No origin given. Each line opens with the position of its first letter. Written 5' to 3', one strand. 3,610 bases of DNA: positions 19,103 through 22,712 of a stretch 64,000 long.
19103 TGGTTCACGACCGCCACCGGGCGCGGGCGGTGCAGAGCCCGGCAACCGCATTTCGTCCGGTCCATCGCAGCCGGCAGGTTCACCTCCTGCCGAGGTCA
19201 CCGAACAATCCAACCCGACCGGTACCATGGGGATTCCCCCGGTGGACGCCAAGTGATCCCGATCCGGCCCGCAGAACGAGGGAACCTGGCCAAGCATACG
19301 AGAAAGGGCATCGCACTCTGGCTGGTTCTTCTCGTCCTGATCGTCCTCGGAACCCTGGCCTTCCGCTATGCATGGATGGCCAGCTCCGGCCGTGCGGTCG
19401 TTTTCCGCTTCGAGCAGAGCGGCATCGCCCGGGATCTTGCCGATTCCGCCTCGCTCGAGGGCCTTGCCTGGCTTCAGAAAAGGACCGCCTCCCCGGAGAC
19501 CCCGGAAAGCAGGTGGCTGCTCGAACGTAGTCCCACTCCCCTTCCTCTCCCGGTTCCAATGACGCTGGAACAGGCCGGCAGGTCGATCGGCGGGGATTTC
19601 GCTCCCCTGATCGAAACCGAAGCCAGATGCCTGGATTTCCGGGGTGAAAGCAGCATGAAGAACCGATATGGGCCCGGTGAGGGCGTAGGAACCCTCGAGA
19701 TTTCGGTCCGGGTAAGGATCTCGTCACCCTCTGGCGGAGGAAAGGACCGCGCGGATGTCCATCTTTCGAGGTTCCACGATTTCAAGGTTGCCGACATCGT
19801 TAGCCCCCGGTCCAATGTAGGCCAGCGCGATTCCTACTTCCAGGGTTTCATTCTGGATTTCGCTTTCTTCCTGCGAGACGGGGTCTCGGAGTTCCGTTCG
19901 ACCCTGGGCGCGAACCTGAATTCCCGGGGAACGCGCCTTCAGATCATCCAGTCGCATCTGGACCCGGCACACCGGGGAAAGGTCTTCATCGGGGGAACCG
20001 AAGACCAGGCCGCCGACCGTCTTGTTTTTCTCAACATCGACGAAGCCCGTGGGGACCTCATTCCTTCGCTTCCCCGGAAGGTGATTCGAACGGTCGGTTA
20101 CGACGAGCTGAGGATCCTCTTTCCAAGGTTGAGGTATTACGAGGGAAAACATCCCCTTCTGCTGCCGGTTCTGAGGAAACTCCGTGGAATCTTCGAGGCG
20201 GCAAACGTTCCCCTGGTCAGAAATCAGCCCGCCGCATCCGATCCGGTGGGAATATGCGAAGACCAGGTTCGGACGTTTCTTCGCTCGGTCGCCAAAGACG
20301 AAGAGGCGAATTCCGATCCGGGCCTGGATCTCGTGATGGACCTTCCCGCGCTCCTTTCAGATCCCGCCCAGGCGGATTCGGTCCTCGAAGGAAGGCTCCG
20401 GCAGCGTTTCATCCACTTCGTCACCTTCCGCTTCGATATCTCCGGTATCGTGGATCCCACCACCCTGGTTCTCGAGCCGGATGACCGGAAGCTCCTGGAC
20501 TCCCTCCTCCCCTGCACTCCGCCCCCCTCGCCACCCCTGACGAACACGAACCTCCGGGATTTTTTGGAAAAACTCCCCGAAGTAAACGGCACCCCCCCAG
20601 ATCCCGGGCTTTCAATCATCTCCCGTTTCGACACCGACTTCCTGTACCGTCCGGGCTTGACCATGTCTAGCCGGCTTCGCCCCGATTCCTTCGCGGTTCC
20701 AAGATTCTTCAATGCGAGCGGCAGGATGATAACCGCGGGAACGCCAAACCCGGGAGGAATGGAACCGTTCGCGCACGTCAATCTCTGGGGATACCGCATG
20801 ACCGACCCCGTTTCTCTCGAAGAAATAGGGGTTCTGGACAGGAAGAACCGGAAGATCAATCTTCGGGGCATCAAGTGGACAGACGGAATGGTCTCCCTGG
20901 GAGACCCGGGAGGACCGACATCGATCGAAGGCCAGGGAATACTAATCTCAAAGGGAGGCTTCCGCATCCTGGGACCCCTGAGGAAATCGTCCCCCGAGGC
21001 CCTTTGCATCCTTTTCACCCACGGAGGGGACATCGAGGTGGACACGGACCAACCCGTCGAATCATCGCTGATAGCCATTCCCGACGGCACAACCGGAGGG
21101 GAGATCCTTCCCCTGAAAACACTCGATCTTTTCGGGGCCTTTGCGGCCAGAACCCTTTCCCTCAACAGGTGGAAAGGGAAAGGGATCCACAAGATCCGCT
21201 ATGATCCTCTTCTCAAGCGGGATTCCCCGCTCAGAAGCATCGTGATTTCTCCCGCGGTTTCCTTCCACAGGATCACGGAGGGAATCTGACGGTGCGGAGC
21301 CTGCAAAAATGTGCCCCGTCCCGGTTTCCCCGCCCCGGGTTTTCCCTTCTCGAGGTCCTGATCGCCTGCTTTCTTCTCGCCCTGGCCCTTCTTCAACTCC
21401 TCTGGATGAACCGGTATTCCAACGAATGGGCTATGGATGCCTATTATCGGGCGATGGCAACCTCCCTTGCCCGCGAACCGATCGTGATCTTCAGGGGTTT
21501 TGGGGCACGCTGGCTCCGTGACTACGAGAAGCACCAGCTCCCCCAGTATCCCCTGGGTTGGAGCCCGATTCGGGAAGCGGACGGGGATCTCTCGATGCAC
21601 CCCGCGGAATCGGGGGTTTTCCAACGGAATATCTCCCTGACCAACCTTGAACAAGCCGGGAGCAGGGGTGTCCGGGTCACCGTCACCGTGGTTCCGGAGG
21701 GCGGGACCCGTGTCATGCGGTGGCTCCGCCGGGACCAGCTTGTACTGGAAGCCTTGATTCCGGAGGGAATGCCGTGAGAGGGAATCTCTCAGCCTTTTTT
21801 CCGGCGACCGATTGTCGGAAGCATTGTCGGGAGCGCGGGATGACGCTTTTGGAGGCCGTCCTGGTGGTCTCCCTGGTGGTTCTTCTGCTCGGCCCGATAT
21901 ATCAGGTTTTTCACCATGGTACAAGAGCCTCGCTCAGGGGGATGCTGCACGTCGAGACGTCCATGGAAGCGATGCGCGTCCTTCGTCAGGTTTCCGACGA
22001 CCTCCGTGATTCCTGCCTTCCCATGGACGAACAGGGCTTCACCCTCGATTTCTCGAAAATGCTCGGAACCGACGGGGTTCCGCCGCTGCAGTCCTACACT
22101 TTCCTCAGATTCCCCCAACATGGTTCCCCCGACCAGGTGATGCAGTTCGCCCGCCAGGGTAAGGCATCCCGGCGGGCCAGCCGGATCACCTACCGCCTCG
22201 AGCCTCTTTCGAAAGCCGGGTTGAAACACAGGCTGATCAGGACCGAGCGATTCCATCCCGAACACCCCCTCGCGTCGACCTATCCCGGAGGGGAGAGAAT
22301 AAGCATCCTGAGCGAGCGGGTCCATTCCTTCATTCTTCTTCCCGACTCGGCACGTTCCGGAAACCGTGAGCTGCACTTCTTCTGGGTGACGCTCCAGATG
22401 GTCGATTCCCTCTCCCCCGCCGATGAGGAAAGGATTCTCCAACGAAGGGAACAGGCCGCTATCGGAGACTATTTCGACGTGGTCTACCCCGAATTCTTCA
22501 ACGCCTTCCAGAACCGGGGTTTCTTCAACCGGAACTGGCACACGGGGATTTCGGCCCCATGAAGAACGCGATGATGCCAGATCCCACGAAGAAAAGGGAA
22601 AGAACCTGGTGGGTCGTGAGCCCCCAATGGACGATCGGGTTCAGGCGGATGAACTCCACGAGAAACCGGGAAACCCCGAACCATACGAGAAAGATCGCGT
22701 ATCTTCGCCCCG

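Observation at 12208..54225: Three paralogous modules of a giant GspK/PilX-like protein plus two pseudopilins, with no pilus or T2SS machinery nearby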

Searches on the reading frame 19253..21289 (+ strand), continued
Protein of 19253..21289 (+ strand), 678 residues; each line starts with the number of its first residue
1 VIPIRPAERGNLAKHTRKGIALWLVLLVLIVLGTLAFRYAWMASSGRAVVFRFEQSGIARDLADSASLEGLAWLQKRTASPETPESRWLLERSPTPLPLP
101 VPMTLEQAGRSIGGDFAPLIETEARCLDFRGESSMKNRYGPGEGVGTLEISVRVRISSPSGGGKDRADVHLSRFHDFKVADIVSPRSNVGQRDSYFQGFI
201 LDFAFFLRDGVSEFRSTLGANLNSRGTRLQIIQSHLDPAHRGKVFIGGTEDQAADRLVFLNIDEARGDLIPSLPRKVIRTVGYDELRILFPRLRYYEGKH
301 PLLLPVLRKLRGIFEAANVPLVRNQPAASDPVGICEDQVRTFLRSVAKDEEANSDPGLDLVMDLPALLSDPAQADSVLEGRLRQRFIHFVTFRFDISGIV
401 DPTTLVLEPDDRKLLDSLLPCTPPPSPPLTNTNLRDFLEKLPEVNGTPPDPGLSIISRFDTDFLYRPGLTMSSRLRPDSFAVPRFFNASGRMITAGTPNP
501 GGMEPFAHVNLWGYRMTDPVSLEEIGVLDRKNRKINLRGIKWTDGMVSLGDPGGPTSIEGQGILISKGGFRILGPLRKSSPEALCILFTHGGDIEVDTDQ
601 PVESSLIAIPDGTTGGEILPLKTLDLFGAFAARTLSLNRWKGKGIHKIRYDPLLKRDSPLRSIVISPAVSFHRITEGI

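Call 109: fold_search(model_id=the predicted structure, library=viral)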
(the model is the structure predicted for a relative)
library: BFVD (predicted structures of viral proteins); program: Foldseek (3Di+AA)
matches with E <= 10: 182; with E <= 0.001: 0
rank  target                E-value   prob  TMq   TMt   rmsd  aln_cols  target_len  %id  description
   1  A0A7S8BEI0            2.4e-01  0.12  0.09  0.20  12.5       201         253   12  Uncharacterized protein [Medusavirus stheno T3]
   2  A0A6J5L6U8            3.2e-01  0.63  0.10  0.28  27.2       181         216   13  Uncharacterized protein [uncultured Caudovirales phage]
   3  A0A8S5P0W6            4.0e-01  0.28  0.09  0.27   8.4       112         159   12  Uncharacterized protein [Myoviridae sp. ctLnO19]
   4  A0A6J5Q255            6.9e-01  0.21  0.11  0.29   9.5       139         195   14  Uncharacterized protein [uncultured Caudovirales phage]
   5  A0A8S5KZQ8            8.0e-01  0.09  0.06  0.10  22.8       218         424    6  Maturation protein [ssRNA phage Gerhypos.2_20]
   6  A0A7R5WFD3            8.8e-01  0.16  0.07  0.04   5.9        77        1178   21  DNA-directed RNA polymerase [Diachasmimorpha longicaudata entomopoxvirus]
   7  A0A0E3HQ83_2          9.3e-01  0.08  0.07  0.06  11.0       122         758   10  Baseplate wedge initiator [Synechococcus phage ACG-2014f]
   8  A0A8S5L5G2            9.8e-01  0.23  0.07  0.10   9.9       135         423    6  Maturation protein [ssRNA phage SRR6960551_1]
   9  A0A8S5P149            1.1e+00  0.38  0.08  0.31   4.7        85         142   10  Uncharacterized protein [Myoviridae sp. ctLnO19]
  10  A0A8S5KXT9            1.2e+00  0.08  0.08  0.11  21.1       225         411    8  Maturation protein [ssRNA phage Gerhypos.1_20]
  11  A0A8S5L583            1.3e+00  0.08  0.07  0.10  24.3       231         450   11  Maturation protein [ssRNA phage SRR5467091_2]
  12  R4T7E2                1.3e+00  0.12  0.07  0.23   8.4        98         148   10  (no name in the UniProt tables at hand)
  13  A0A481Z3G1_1          1.5e+00  0.04  0.06  0.06  21.3       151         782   11  DNA-directed RNA polymerase [Pithovirus LCPAC001]
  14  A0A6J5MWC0            1.7e+00  0.12  0.07  0.16   5.3        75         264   16  Rad52, recombination protein rad52 [uncultured Caudovirales phage]
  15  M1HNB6                1.7e+00  0.09  0.08  0.17  22.6       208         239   11  (no name in the UniProt tables at hand)
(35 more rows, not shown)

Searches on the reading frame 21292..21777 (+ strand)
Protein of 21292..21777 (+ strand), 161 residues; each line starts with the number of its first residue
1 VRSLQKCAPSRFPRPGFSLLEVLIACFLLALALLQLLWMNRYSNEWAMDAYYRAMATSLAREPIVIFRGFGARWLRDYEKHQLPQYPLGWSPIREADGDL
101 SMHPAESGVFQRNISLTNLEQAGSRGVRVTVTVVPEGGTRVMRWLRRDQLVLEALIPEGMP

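Call 6: search_protein_families(library=pfam, max_evalue=1, proteins=[window:21292-21777:+])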
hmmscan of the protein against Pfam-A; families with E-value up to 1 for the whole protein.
window:21292-21777:+ (161 aa): 1 family
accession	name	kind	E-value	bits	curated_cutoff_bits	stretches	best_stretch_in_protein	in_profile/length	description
PF07963.17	N_methyl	-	0.00028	20.8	21.2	1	16-34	6-24/27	Prokaryotic N-terminal methylation motif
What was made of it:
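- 21292..21777 (+): B2: 161-aa pseudopilin (G|FSLLE). Its N-terminus is PilV/GspI-like. PF07963 at E 2.8e-4 (call 6).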

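Call 12: search_protein_families(library=ncbifam, max_evalue=0.1, proteins=[window:21292-21777:+])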
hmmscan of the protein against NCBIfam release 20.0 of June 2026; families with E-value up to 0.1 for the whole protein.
window:21292-21777:+ (161 aa): 4 families
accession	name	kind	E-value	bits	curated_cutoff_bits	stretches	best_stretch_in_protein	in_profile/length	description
TIGR02523.1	type_IV_pilV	equivalog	1.9e-06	28.4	52.2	1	16-62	3-49/139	type IV pilus modification protein PilV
NF041013.1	T4P_ComGE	equivalog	0.0053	16.8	49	1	16-40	5-29/83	competence type IV pilus minor pilin ComGE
TIGR02532.1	IV_pilin_GFxxxE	domain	0.013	15.3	16.3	1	16-33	3-20/24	prepilin-type N-terminal cleavage/methylation domain-containing protein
NF047828.1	T3SSXpsI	equivalog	0.019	15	150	1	16-37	3-24/132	type II secretion system protein XpsI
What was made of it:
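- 21292..21777 (+): TIGR02523 PilV N-terminus at E 1.9e-6, below cutoff (call 12).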

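Call 65: search_solved_structures(query=A4, max_evalue=1)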
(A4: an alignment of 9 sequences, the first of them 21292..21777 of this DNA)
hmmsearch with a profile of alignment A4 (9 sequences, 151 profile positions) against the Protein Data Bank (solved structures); distinct sequences matched with E-value up to 1: 5.
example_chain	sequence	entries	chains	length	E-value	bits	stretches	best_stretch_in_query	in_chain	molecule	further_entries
7tgg_A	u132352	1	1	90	0.073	16.3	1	2-23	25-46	Geopilin domain 1 protein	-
9egp_A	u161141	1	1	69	0.085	16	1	2-27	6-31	Geopilin domain 1 protein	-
5g23_A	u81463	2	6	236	0.15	15.3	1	3-34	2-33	TYPE-IV LIKE PILIN TTHA1219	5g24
5wda_A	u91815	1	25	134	0.89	12.7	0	7-39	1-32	General secretion pathway protein G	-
9lab_B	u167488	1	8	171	1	12.6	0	1-24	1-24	MSHA major pilin subunit MshA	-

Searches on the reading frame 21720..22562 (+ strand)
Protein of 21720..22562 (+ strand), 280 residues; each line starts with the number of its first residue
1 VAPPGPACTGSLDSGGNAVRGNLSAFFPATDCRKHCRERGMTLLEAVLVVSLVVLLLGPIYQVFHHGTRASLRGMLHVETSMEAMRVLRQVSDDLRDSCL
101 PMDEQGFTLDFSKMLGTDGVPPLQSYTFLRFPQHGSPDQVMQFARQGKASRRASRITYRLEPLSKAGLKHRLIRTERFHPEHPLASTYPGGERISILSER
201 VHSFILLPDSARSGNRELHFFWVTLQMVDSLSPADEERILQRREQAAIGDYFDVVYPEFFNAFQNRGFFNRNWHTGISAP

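Call 6: search_protein_families(library=pfam, max_evalue=1, proteins=[window:21720-22562:+])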
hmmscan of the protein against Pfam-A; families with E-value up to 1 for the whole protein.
window:21720-22562:+ (280 aa): 1 family
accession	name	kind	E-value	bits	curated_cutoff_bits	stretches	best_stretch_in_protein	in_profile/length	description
PF07963.17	N_methyl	-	0.0017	18.3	21.2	1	37-61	3-27/27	Prokaryotic N-terminal methylation motif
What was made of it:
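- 21774..22562 (+): B3: 262-aa pseudopilin (leader ...RERG|MTLLE). It starts at a GTG that overlaps the B2 stop codon (GTGA). PF07963 hit (call 6).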

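Call 12: search_protein_families(library=ncbifam, max_evalue=0.1, proteins=[window:21720-22562:+])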
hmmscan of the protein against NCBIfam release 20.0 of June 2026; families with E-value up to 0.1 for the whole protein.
window:21720-22562:+ (280 aa): 0 families

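Call 66: search_solved_structures(query=A5, max_evalue=1)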
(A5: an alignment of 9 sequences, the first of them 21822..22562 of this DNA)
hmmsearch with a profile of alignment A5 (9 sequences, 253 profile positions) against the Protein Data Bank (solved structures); distinct sequences matched with E-value up to 1: 18.
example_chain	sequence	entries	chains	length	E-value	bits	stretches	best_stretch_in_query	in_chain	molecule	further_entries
9egp_A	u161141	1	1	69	0.00022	24.2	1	4-43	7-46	Geopilin domain 1 protein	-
7tgg_A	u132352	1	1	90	0.00031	23.7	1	4-37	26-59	Geopilin domain 1 protein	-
9laa_A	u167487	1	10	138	0.00098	22.1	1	2-41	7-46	Type IV pilin protein PilA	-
9lab_B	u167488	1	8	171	0.014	18.3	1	3-26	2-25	MSHA major pilin subunit MshA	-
2m7g_A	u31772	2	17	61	0.08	15.8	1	8-39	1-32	Geopilin domain 1 protein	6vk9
6xxd_A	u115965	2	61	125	0.22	14.4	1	8-41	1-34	PilA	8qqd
6gv9_A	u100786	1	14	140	0.24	14.2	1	8-26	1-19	Prepilin peptidase-dependent protein D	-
3sok_A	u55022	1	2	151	0.32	13.8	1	8-30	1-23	Fimbrial protein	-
5m72_A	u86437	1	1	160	0.38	13.6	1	63-146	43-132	Signal recognition particle subunit SRP72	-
8tj2_C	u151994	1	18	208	0.42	13.5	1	8-41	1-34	Type IV major pilin protein PilA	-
5wrv_B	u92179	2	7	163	0.42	13.5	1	63-146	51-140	Signal recognition particle subunit SRP72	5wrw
8pfb_G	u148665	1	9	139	0.79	12.6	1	8-42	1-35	Type IV pilin PilE1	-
8tum_e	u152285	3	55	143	0.79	12.5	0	8-27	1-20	Type IV major pilin protein PilA | Pilin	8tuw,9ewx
5kua_A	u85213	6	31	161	0.8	12.5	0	8-29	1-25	pilin | Neisseria meningitidis PilE variant SB-GATDH | Neisseria meningitidis PilE, SB-DATDH variant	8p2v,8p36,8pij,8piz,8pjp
1oqw_A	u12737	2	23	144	0.85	12.5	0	8-27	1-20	Fimbrial protein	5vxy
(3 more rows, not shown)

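Call 83: predict_structure(alignment_id=A8)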
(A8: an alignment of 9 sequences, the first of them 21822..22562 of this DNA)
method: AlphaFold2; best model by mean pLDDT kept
length: 246 residues; sequences in the alignment: 9
mean_pLDDT: 74.8   pTM: 0.69
mean pLDDT of the five models: 74.8, 72.7, 72.7, 71.5, 70.7
residues with pLDDT >= 90: 54; 70-90: 105; 50-70: 53; < 50: 34
segments of 3 or more residues with pLDDT < 50: 1-4, 67-87, 239-246
pLDDT, mean of each block of 10 residues (from residue 1): 58 90 90 85 92 94 63 36 49 74 66 67 86 84 86 89 92 76 81 79 63 83 79 54 40
secondary structure, 60 per line:
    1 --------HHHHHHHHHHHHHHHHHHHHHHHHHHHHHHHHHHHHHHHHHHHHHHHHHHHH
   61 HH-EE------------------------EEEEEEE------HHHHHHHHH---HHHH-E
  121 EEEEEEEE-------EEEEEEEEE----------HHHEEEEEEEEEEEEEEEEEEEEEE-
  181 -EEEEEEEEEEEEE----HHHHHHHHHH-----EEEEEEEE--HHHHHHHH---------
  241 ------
elements in order: H9-62 E90-96 H103-111 H115-118 E120-128 E136-144 E158-179 E182-194 H199-208 E214-221 H224-231
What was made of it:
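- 21774..22562 (+): AF2 model has pLDDT 74.8, with helix 9-62 followed by beta strands (call 83).
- On Type IV pilin / pseudopilin superfamily (small proteins): The B3 model has helix 9-62 followed by six or more strands, at pLDDT 74.8, which is moderate confidence (call 83).
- The B3 model shows a 54-residue helix followed by beta strands (call 83).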

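Call 88: fold_search(model_id=the predicted structure, library=pdb)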
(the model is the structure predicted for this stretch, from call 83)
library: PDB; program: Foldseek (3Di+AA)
matches with E <= 10: 240; with E <= 0.001: 0
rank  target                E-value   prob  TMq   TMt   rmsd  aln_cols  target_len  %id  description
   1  5w2d                  9.3e-02  0.18  0.17  0.22  16.0       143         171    8  Crystal structure of mutant CJ YCEI protein (CJ-G34C) for nanotechnology applications (released 2018-01-03)
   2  5w17                  1.1e-01  0.14  0.17  0.21  15.7       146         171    9  Crystal structure of Campylobacter jejuni YCEI protein that crystallizes with large solvent channels for nanotechnology  (released 2018-01-03)
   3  5w2x                  2.0e-01  0.16  0.18  0.23  15.8       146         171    9  Crystal structure of mutant CJ YCEI protein (CJ-N48C) for nanotechnology applications (released 2018-01-03)
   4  5w37                  2.4e-01  0.20  0.19  0.25  16.0       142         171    8  Crystal structure of mutant CJ YCEI protein (CJ-N182C) for nanotechnology applications (released 2018-01-03)
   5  2fgs                  3.0e-01  0.10  0.17  0.22  14.5       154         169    9  Crystal structure of Campylobacter jejuni YCEI protein, structural genomics (released 2006-01-10)
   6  6l7a_A                4.1e-01  0.04  0.12  0.12  20.5       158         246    6  CsgFG complex in Curli biogenesis system (released 2020-01-15)
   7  6l7c_A                5.1e-01  0.03  0.12  0.11  29.4       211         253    4  CsgFG complex with substrate CsgAN6 peptide in Curli biogenesis system (released 2020-01-15)
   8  3aa0_B                8.2e-01  0.05  0.15  0.15  10.6       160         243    4  Crystal structure of Actin Capping Protein in complex with the Cp-binding motif derived from CARMIL (released 2010-08-04)
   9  4qk0_A                8.7e-01  0.08  0.13  0.06  18.1       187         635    5  Crystal structure of Ara127N-Se, a GH127 beta-L-arabinofuranosidase from Geobacillus Stearothermophilus T6 (released 2015-06-10)
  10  5i97_A                8.7e-01  0.03  0.13  0.18  14.9       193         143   10  Structural analysis and inhibition of TraE from the pKM101 type IV secretion system (released 2016-09-28)
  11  7whn                  1.0e+00  0.04  0.17  0.06   9.9       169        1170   12  Opened spike of Bombyx mori cytoplasmic polyhedrosis virus (released 2022-02-02)
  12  7m22_D                1.1e+00  0.23  0.14  0.28   3.8        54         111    7  Cryo-EM structure of the HCMV pentamer bound by human neuropilin 2 (released 2021-08-11)
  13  4qjy_A                1.1e+00  0.04  0.11  0.05  19.1       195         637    9  Crystal structure of native Ara127N, a GH127 beta-L-arabinofuranosidase from Geobacillus Stearothermophilus T6 (released 2015-06-10)
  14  7otc_w                1.2e+00  0.04  0.14  0.06  19.9       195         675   10  Cryo-EM structure of an Escherichia coli 70S ribosome in complex with elongation factor G and the antibiotic Argyrin B (released 2022-05-11)
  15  9ec0_D                1.3e+00  0.03  0.12  0.12  12.1       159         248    8  Structure of the CARMIL dimer bound to Capping Protein (released 2026-01-21)
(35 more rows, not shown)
